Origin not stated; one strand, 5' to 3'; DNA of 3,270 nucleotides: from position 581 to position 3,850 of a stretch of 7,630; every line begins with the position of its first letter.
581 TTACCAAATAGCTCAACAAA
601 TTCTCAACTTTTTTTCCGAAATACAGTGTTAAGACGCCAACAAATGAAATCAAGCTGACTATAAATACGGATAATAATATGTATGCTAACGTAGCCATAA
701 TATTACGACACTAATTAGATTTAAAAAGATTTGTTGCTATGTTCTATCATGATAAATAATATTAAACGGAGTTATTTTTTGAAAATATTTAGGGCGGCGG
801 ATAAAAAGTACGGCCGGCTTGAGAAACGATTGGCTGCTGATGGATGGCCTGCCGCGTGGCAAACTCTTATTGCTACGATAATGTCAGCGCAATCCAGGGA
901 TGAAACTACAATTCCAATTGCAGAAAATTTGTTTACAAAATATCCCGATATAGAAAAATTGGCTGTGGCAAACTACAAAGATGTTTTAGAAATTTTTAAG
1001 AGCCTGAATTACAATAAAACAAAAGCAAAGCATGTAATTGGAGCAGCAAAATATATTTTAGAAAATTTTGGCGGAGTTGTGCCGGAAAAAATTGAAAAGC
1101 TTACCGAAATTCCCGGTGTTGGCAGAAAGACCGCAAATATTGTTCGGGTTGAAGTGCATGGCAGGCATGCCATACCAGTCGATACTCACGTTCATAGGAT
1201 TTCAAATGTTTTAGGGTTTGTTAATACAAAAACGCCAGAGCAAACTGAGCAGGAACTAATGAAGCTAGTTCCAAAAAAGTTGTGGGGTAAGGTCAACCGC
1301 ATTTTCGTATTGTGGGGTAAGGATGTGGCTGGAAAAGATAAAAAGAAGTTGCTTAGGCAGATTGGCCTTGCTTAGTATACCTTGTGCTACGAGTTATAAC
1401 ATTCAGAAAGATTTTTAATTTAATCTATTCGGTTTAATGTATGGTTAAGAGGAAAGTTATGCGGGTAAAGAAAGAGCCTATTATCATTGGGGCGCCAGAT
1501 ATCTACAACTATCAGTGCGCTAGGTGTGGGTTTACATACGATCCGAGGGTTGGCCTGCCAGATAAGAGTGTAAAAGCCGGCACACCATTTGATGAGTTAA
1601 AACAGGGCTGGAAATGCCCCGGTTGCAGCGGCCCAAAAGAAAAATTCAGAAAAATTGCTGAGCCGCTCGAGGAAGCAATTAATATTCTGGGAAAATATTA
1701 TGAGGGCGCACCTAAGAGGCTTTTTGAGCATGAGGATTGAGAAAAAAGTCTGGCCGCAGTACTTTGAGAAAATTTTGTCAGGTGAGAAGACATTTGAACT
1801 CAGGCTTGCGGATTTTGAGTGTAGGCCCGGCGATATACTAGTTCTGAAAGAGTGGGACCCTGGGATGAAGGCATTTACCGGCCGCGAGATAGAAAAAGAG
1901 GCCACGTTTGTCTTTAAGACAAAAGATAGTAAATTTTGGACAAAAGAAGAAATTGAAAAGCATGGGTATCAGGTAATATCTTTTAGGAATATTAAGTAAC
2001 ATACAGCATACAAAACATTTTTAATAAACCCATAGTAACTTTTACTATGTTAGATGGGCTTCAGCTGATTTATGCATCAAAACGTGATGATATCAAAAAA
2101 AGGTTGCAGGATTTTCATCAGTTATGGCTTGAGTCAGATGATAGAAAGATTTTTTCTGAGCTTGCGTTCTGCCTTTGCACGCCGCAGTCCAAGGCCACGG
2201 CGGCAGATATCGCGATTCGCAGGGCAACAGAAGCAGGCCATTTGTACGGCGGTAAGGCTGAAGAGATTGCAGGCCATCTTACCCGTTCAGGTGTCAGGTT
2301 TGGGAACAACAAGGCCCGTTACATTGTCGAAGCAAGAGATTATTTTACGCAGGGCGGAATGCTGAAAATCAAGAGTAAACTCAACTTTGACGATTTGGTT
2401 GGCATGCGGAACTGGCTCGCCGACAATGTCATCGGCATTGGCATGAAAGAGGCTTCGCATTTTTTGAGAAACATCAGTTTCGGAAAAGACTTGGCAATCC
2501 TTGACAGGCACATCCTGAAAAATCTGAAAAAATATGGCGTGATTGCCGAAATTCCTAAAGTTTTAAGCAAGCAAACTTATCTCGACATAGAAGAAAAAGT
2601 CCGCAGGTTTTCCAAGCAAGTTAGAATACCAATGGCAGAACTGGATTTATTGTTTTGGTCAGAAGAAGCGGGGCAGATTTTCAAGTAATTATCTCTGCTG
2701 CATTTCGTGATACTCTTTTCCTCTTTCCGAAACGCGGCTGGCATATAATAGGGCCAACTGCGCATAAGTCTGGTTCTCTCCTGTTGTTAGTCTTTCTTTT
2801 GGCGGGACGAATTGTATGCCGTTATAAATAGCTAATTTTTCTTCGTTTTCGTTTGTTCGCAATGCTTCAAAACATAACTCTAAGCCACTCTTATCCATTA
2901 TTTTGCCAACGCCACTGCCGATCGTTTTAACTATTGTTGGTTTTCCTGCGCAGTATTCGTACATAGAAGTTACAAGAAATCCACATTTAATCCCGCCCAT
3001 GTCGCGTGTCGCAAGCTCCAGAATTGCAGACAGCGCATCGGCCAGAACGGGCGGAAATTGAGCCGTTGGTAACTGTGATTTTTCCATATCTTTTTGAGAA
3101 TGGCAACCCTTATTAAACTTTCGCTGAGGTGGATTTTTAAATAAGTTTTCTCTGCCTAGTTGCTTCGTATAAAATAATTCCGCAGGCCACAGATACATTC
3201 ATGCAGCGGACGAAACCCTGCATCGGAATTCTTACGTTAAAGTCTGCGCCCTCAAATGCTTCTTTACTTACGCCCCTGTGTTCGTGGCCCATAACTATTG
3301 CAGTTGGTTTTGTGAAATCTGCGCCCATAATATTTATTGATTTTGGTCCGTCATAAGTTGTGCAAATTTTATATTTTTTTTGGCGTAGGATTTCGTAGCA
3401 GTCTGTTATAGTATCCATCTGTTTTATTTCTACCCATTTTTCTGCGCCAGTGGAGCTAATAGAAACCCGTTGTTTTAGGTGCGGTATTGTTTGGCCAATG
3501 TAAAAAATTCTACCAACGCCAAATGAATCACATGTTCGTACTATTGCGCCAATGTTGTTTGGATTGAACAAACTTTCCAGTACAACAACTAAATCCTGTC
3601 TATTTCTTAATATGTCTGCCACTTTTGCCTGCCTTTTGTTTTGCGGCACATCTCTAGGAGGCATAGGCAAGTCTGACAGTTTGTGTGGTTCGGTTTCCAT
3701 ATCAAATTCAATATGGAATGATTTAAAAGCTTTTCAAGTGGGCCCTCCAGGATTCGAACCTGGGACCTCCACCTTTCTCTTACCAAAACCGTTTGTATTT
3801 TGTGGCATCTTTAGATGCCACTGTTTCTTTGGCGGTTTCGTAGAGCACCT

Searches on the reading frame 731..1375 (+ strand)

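Call 7: search_protein_families(library=pfam, proteins=[window:731-1375:+], max_evalue=0.01)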
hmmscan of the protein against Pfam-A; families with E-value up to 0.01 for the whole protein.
window:731-1375:+ (214 aa): 4 families
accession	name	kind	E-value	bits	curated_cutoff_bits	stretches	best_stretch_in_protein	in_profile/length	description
PF00730.31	HhH-GPD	-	1.2e-23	83.9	26.2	1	47-182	1-108/108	HhH-GPD superfamily base excision DNA repair protein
PF00633.29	HHH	-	2.9e-06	27.3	24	1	113-138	2-27/30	Helix-hairpin-helix motif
PF14520.12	HHH_5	-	0.0014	19.5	27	0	120-135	33-48/57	Helix-hairpin-helix domain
PF12826.13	HHH_2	-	0.0025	18.4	27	0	120-139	33-52/64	Helix-hairpin-helix motif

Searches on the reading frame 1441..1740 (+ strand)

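Call 7: search_protein_families(library=pfam, proteins=[window:1441-1740:+], max_evalue=0.01)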
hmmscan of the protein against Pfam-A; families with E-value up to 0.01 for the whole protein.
window:1441-1740:+ (99 aa): 3 families
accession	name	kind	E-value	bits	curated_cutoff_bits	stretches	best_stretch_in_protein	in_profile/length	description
PF00301.25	Rubredoxin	-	4.4e-16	59.1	23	1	23-69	1-47/47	Rubredoxin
PF09723.15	Zn_ribbon_8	-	0.0039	17.6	34.4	0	21-38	3-20/41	Zinc ribbon domain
PF21349.2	RUBY_RBDX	-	0.0047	16.8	26.5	0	58-69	18-29/30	Rubrerythrin, rubredoxin-like domain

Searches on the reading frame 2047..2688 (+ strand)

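Call 7: search_protein_families(library=pfam, proteins=[window:2047-2688:+], max_evalue=0.01)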
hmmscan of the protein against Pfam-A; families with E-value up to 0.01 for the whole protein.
window:2047-2688:+ (213 aa): 1 family
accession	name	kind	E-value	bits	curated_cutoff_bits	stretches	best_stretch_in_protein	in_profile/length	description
PF22175.2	Ogg-HhH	-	6.2e-57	192.4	27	1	16-193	1-172/173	8-oxoguanine DNA glycosylase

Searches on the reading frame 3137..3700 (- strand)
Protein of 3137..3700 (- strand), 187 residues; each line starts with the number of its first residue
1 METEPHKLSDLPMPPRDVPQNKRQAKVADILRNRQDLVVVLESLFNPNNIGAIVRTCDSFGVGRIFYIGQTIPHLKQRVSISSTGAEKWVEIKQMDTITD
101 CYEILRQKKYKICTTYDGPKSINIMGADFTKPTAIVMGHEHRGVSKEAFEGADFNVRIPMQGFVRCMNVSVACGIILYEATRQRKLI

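Call 7: search_protein_families(library=pfam, proteins=[window:3137-3700:-], max_evalue=0.01)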
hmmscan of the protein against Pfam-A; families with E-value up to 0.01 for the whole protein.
window:3137-3700:- (187 aa): 1 family
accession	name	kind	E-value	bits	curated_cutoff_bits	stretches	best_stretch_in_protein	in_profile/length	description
PF00588.24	SpoU_methylase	-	2e-36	125.6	29.7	1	37-178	2-142/142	SpoU rRNA Methylase family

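Call 9: find_encoding_contigs(protein=window:3137-3700:-, flank=3000, max_places=10)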
Protein window:3137-3700:- (187 aa): 3 contigs read that carry it; 2 places shown.
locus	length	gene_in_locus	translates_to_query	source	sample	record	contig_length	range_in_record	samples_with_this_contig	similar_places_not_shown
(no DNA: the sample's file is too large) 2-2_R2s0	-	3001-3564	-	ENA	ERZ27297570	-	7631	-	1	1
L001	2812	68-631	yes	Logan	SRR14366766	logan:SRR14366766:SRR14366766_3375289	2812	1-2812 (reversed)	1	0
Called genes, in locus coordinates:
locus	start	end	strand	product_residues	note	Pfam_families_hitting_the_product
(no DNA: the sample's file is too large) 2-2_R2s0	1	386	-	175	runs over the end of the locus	-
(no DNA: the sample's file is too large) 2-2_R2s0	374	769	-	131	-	-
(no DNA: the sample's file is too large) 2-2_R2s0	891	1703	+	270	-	-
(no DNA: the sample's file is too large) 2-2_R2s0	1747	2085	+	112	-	-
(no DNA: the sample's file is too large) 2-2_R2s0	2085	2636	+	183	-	PF16473:Rv2179c-like (weak)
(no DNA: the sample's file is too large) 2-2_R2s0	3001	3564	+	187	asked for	PF00588:SpoU_methylase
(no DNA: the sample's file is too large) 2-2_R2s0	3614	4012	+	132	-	-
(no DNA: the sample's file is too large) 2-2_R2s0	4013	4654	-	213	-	PF22175:Ogg-HhH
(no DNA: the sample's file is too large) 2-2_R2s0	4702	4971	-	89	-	PF12961:DUF3850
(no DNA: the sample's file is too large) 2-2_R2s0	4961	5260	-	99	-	PF00301:Rubredoxin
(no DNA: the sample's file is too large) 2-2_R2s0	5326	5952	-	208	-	PF00730:HhH-GPD, PF00633:HHH (weak)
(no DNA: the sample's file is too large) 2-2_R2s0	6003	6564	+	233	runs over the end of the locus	?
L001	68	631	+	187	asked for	PF00588:SpoU_methylase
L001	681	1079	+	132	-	-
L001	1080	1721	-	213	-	PF22175:Ogg-HhH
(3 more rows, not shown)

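Call 10: find_related_loci(query=window:3137-3700:-, collection=genome_contigs, flank=4000)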
Query window:3137-3700:- (187 aa) in genome_contigs; peptide patterns used: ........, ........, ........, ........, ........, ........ (x = any residue, [..] = any of these).
38 stretches matched a pattern, but none encodes a relative of the query by tblastn (E <= 1e-3).

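Call 11: find_homologous_proteins(query=window:3137-3700:-, max_evalue=1e-10)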
Query window:3137-3700:- (187 aa): 140 proteins with E <= 1e-10 among 201 candidates; the best 120 are listed.
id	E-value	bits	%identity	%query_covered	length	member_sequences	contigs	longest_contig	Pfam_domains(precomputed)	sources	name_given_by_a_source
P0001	7.5e-122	422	100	100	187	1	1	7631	PF00588.25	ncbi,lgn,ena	-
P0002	8.4e-66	239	61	98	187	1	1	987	PF00588.25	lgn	-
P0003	1.6e-59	219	67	79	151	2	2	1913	PF00588.25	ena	-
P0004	8.5e-36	141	47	90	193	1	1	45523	PF00588.25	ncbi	-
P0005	7.2e-35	138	46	85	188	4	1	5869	PF00588.25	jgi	jgi:tRNA (guanosine-2'-O-)-methyltransferase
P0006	7.1e-34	135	45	89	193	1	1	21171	PF00588.25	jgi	-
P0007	4.0e-33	133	44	89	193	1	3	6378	PF00588.25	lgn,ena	-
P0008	4.0e-33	133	44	89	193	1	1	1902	PF00588.25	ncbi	-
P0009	4.0e-33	133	44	89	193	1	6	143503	PF00588.25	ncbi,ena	-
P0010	4.1e-33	133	44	89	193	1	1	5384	PF00588.25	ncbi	-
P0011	5.6e-33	132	44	89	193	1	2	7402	PF00588.25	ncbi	-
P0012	5.6e-33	132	44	89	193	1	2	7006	PF00588.25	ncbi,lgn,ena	-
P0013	5.6e-33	132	44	89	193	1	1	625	PF00588.25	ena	-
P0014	3.5e-32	130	46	88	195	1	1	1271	PF00588.25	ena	-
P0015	2.5e-30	124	41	89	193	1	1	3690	PF00588.25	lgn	-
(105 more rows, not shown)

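Call 12: find_encoding_contigs(protein=P0003, flank=3000, max_places=4)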
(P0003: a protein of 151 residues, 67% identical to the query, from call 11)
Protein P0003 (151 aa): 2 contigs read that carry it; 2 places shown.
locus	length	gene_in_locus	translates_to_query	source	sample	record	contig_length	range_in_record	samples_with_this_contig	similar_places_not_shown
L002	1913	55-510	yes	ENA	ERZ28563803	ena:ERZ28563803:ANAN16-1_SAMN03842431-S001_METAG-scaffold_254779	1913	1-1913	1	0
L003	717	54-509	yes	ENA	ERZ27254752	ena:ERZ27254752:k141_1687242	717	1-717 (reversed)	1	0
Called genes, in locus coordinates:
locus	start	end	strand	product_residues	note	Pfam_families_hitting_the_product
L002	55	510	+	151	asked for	PF00588:SpoU_methylase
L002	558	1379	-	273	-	PF01261:AP_endonuc_2, PF03851:UvdE (weak)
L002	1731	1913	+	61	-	?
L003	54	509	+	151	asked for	PF00588:SpoU_methylase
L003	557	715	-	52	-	?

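Call 13: find_encoding_contigs(protein=P0004, flank=6000, max_places=3)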
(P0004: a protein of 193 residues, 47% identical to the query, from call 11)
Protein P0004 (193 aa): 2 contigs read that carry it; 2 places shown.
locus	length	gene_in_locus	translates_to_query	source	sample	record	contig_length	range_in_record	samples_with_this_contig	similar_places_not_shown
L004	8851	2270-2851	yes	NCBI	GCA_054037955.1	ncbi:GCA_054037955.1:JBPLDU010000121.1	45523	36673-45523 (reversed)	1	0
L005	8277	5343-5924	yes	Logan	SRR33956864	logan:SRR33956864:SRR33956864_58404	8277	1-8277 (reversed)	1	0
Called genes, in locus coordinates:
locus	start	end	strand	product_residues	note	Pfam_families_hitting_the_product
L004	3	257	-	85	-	?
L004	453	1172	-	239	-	PF08889:WbqC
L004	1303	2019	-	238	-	PF04981:NMD3 (weak)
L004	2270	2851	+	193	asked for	PF00588:SpoU_methylase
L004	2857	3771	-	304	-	PF10727:Rossmann-like, PF03807:F420_oxidored (weak), PF10728:DUF2520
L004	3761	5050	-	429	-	-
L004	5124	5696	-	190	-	PF00578:AhpC-TSA, PF08534:Redoxin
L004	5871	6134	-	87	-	-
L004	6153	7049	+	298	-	PF05116:S6PP (faint), PF08282:Hydrolase_3 (weak)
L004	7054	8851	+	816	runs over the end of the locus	PF01972:SDH_protease (faint), PF01343:Peptidase_S49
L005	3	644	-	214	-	?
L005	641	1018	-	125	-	PF05402:PqqD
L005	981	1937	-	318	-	PF00158:Sigma54_activat, PF01078:Mg_chelatase (weak), PF14532:Sigma54_activ_2, PF00004:AAA (weak), PF07728:AAA_5, PF25601:AAA_lid_14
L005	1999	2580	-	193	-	PF13580:SIS_2, PF01380:SIS (weak)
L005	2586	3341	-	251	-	PF01884:PcrB, PF00977:His_biosynth (weak)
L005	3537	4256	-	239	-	PF08889:WbqC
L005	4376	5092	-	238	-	PF04981:NMD3 (weak)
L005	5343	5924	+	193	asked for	PF00588:SpoU_methylase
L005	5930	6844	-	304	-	PF10727:Rossmann-like, PF03807:F420_oxidored (weak), PF10728:DUF2520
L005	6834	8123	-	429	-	-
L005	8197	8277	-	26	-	?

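Call 14: find_encoding_contigs(protein=P0002, flank=3000, max_places=3)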
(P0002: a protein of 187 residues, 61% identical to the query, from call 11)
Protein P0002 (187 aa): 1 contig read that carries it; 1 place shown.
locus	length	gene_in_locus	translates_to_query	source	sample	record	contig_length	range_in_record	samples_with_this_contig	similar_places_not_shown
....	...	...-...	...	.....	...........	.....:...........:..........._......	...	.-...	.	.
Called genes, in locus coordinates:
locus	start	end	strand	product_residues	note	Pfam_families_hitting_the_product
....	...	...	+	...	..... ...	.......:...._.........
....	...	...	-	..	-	?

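Call 20: list_cluster_members(proteins=[window:3137-3700:-, window:2047-2688:+, window:4998-5810:-, window:4065-4616:-, P0004, P0009])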
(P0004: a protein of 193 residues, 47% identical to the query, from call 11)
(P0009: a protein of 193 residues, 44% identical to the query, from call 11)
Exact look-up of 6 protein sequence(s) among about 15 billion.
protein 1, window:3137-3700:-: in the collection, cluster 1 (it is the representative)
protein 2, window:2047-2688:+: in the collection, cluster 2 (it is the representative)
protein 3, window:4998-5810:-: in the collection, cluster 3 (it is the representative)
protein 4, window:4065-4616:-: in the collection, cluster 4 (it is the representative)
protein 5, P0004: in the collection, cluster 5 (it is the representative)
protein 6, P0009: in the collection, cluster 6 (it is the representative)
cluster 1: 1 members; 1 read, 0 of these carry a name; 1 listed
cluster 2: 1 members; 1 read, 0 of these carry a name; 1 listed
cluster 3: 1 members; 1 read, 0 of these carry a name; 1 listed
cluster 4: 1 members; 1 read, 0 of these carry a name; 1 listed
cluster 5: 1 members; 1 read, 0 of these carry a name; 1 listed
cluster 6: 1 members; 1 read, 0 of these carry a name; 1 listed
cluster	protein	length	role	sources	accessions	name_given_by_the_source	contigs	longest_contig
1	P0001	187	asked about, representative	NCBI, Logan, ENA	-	-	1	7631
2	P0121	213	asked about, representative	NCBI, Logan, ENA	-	-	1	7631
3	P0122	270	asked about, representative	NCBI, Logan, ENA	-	-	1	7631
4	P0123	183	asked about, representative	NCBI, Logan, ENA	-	-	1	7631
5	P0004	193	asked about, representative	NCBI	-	-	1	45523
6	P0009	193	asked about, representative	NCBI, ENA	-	-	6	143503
